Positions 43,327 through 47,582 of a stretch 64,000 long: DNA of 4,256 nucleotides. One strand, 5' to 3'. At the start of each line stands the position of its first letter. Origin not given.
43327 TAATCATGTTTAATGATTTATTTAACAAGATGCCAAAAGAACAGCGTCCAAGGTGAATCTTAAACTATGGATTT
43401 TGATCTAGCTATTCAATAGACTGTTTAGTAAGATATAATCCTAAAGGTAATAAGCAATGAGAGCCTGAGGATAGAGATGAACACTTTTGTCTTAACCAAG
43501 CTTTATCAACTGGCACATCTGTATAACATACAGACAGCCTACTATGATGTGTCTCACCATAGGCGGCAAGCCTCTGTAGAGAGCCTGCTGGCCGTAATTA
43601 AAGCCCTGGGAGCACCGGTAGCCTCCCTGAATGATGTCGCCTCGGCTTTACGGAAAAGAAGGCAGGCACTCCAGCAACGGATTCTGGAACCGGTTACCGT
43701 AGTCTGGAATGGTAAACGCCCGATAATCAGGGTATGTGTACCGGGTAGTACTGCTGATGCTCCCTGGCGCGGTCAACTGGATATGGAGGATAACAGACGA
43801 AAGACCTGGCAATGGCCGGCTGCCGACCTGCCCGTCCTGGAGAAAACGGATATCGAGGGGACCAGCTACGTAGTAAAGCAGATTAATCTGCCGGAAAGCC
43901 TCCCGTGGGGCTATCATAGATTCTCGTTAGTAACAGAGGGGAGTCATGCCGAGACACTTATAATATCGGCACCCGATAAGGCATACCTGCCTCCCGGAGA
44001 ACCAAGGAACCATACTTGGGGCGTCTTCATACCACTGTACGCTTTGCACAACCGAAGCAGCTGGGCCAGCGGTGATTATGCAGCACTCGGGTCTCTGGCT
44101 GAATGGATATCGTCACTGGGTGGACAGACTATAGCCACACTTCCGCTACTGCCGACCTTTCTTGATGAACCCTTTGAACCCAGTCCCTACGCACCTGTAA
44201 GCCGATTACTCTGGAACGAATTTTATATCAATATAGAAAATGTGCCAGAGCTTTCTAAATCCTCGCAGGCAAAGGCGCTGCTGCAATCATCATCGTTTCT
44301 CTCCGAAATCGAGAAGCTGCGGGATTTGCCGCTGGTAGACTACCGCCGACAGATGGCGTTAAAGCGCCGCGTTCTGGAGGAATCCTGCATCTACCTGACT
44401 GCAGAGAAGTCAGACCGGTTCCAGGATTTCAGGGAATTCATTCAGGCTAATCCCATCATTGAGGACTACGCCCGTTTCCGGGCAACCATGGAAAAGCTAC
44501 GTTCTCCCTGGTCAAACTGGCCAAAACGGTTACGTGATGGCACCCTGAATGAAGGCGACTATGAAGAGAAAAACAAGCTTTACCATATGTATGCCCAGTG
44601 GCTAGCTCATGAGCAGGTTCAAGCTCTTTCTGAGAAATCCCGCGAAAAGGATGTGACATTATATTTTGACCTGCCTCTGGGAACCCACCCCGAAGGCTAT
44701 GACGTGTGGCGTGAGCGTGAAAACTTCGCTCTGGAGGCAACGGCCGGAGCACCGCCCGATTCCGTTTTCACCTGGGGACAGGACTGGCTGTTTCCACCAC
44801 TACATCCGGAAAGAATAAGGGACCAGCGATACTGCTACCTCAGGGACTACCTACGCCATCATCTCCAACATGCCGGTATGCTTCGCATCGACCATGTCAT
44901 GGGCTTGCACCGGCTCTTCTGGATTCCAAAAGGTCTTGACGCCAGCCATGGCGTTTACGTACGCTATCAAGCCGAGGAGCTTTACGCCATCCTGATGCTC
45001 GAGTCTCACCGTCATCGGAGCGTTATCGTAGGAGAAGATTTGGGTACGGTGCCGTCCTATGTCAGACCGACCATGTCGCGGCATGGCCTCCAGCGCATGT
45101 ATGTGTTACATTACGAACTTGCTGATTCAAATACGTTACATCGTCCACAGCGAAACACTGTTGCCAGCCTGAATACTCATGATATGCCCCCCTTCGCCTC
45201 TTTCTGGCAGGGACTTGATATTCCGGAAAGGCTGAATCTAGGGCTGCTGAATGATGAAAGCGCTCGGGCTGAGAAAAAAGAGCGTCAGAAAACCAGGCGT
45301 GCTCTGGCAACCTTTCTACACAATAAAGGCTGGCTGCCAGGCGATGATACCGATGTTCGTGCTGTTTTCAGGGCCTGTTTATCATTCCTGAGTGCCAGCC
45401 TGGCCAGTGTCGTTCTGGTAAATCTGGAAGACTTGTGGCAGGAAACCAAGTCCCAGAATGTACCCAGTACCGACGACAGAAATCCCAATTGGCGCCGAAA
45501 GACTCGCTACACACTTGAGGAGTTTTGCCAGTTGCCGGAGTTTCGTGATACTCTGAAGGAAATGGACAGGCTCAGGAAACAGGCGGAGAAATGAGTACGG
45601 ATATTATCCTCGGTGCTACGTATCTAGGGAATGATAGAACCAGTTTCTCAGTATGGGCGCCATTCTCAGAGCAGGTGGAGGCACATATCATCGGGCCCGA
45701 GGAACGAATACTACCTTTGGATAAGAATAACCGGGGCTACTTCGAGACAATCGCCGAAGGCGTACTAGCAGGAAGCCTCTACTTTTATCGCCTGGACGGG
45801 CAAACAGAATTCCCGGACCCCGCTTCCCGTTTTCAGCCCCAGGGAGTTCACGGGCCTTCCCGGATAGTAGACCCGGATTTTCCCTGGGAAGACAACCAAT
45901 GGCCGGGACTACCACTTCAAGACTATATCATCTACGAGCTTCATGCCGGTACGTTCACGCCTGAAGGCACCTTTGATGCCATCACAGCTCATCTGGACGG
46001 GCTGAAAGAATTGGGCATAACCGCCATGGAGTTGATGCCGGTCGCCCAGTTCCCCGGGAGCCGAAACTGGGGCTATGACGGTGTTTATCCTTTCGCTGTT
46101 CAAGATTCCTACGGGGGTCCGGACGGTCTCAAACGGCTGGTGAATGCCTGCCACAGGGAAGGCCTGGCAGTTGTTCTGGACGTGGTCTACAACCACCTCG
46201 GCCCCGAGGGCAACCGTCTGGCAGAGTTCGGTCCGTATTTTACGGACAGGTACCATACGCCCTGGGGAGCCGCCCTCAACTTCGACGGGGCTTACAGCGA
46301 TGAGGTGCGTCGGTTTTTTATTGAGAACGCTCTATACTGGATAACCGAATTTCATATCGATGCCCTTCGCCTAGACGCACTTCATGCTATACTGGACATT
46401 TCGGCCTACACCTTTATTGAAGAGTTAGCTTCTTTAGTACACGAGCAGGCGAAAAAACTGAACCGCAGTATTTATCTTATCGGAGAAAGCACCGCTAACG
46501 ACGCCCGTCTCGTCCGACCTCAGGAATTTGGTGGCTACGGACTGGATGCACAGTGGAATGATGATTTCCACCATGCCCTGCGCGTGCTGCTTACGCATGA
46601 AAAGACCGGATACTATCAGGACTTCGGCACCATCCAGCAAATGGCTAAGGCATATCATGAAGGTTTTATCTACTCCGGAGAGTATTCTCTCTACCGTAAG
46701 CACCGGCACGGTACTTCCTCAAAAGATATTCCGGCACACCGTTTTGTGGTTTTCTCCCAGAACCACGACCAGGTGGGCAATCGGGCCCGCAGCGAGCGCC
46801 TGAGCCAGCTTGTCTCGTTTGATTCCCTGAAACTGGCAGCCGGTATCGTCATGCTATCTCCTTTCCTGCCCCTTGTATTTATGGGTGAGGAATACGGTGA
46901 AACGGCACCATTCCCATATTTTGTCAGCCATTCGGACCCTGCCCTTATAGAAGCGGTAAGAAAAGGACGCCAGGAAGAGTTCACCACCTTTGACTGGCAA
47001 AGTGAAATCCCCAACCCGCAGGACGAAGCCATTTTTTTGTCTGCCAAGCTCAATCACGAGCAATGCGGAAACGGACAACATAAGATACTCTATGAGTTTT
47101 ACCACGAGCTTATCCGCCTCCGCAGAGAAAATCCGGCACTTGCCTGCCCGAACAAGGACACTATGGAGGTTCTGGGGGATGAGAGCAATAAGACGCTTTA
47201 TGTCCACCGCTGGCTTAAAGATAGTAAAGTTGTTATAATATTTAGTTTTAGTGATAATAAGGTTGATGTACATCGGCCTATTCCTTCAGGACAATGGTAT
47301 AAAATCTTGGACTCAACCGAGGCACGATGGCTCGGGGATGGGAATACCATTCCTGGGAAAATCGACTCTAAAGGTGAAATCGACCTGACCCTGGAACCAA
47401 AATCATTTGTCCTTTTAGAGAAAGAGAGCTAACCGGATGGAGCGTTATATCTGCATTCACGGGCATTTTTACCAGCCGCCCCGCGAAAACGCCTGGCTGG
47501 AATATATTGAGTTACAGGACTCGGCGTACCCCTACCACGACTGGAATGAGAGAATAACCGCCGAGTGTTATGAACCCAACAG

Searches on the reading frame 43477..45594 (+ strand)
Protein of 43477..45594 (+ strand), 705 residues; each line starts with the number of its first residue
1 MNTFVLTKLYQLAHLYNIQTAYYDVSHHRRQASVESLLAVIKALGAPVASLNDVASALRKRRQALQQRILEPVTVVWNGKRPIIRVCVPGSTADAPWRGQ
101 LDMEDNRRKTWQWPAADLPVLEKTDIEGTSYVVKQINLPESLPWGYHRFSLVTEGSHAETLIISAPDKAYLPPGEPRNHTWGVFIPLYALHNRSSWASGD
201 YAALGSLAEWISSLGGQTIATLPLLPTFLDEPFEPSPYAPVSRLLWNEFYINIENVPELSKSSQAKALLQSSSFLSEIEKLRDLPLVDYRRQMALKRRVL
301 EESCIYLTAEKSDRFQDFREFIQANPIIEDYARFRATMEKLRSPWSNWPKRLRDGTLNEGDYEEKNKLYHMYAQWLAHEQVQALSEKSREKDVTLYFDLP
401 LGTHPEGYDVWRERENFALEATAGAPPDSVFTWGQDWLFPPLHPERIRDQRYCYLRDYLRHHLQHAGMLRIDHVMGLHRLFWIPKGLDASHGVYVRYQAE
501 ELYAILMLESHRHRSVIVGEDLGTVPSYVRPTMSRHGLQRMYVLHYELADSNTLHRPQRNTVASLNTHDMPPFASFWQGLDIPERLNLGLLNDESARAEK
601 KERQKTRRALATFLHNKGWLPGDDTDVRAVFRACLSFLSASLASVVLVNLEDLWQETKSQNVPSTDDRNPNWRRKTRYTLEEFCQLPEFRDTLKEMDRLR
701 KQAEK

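Call 27: search_protein_families(library=pfam, proteins=[window:43477-45594:+], max_evalue=0.000001)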
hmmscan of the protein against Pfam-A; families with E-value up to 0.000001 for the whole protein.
window:43477-45594:+ (705 aa): 2 families
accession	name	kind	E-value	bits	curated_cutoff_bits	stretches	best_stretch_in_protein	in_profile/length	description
PF02446.23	Glyco_hydro_77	-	4.6e-99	332.8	25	1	185-677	1-460/465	4-alpha-glucanotransferase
PF21226.3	MalQ_N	-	2.5e-14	53.8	24.1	1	70-166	1-91/91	MalQ N-terminal beta sandwich domain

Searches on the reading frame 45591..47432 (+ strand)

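Call 27: search_protein_families(library=pfam, proteins=[window:45591-47432:+], max_evalue=0.000001)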
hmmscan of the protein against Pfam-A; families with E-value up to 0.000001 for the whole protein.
window:45591-47432:+ (613 aa): 2 families
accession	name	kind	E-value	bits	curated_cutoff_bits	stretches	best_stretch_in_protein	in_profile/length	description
PF00128.31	Alpha-amylase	-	6.3e-25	88.7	22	2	125-206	15-95/446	Alpha amylase, catalytic domain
PF11941.14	DUF3459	-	3.3e-09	37.4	22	1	503-588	1-78/90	Domain of unknown function (DUF3459)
